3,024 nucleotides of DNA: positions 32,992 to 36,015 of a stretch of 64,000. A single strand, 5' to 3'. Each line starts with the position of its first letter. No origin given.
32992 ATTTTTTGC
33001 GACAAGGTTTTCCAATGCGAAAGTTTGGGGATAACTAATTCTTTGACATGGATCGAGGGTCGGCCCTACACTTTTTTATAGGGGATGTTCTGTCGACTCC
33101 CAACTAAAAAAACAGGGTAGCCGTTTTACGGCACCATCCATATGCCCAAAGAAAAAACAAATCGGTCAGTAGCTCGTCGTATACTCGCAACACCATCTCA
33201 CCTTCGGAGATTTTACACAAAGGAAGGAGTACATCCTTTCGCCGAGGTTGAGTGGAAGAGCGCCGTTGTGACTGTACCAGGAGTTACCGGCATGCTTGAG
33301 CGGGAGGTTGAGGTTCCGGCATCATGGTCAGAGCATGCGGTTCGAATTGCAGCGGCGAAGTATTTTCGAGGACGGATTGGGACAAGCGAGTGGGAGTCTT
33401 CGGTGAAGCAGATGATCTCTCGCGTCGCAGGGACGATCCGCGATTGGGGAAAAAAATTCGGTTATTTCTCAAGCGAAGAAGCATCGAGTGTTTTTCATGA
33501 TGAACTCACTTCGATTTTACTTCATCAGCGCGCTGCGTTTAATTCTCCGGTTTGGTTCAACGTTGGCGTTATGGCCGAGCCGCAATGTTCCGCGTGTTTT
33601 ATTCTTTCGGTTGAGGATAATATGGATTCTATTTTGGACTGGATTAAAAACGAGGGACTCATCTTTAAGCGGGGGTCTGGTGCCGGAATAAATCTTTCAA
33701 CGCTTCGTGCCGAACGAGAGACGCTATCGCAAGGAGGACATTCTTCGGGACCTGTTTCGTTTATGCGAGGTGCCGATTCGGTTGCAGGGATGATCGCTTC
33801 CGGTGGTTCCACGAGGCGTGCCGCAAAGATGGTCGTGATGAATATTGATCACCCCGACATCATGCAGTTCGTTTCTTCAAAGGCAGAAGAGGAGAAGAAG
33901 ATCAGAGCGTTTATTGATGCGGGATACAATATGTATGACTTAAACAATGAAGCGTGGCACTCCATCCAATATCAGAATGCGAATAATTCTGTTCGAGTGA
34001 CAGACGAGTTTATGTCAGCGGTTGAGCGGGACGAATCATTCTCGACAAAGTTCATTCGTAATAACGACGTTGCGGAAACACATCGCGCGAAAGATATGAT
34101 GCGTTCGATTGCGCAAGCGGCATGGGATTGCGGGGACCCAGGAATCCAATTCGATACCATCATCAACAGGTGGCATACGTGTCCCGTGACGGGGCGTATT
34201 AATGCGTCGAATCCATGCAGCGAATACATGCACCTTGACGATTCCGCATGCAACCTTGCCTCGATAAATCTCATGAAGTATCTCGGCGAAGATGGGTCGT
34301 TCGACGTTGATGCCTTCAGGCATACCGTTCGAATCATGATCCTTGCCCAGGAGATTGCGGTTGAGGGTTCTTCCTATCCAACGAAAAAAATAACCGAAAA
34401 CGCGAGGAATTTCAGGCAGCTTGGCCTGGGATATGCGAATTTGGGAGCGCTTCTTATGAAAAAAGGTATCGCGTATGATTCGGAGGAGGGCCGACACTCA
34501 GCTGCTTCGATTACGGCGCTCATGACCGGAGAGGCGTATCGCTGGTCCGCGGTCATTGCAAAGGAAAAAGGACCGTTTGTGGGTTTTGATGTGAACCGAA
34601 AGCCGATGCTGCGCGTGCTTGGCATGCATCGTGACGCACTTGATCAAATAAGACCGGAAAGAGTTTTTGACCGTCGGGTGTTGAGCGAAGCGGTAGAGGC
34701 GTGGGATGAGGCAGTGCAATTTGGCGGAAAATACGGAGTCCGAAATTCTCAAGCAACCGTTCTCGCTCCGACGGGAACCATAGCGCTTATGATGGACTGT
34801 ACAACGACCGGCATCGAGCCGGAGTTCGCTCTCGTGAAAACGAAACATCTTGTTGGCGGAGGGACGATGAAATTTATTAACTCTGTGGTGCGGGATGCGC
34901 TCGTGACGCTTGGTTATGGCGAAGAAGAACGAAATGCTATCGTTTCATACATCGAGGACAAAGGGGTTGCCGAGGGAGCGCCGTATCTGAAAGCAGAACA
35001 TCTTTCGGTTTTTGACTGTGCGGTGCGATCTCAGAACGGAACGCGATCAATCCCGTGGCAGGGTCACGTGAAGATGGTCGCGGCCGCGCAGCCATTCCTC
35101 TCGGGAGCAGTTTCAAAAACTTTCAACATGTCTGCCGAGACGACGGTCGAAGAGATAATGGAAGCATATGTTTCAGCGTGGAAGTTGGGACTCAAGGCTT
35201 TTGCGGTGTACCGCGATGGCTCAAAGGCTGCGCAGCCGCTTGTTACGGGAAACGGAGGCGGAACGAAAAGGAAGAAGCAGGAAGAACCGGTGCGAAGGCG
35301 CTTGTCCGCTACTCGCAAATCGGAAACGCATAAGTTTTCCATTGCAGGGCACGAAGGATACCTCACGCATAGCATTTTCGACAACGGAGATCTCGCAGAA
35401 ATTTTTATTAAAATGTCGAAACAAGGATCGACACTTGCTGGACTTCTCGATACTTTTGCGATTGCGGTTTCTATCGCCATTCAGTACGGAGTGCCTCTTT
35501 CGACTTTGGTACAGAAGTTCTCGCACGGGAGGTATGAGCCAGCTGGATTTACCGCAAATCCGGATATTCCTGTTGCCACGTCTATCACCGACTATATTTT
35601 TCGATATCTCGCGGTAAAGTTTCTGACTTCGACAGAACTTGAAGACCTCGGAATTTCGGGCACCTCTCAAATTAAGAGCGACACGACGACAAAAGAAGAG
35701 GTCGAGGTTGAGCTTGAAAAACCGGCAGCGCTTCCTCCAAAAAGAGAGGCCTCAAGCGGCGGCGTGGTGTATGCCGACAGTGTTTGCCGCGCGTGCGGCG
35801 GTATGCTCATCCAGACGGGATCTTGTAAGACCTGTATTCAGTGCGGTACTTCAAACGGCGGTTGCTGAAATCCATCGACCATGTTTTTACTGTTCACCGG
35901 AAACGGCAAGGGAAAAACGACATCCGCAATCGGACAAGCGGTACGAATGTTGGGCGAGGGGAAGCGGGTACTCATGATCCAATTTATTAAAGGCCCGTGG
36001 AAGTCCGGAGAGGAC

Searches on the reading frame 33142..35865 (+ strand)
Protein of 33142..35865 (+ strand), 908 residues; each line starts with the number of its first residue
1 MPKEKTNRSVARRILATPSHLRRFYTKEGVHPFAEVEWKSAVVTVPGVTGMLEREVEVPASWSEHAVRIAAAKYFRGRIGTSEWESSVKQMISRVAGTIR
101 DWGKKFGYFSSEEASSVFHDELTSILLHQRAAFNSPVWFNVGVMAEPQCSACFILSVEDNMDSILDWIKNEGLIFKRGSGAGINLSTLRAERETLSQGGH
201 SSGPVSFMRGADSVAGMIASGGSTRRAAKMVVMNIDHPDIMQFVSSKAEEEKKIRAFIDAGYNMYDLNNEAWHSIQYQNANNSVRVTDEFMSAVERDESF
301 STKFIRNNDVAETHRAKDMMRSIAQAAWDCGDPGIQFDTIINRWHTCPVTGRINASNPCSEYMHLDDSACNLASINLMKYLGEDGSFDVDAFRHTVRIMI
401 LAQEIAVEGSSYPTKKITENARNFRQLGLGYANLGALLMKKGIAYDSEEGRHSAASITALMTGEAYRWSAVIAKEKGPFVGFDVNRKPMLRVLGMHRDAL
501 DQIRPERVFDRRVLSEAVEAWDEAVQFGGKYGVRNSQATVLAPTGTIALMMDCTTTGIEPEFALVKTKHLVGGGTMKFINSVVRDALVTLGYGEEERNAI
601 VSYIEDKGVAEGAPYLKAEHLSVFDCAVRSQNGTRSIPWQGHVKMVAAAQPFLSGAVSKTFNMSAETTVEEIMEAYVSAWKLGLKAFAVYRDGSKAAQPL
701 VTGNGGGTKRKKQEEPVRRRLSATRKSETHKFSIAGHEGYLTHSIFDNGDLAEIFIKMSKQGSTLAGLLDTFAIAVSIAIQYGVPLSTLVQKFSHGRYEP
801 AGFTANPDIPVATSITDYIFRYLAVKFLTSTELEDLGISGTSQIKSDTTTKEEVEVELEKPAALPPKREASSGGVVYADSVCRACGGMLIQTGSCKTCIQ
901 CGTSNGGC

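Call 100: search_protein_families(library=pfam, proteins=[window:33142-35865:+], max_evalue=1)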
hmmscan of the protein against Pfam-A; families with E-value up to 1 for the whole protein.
window:33142-35865:+ (908 aa): 4 families
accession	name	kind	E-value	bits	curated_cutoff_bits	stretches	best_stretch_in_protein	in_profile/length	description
PF02867.20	Ribonuc_red_lgC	-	1.8e-139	466.2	23.9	1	150-690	1-523/523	Ribonucleotide reductase, barrel domain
PF08471.15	Ribonuc_red_2_N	-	3.2e-17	63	27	1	54-129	9-103/103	Class II vitamin B12-dependent ribonucleotide reductase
PF12637.14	TSCPD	-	2.3e-09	37.9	22.8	1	737-824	12-85/88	TSCPD domain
PF00317.26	Ribonuc_red_lgN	-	0.084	13.4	28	1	65-142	6-73/77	Ribonucleotide reductase, all-alpha domain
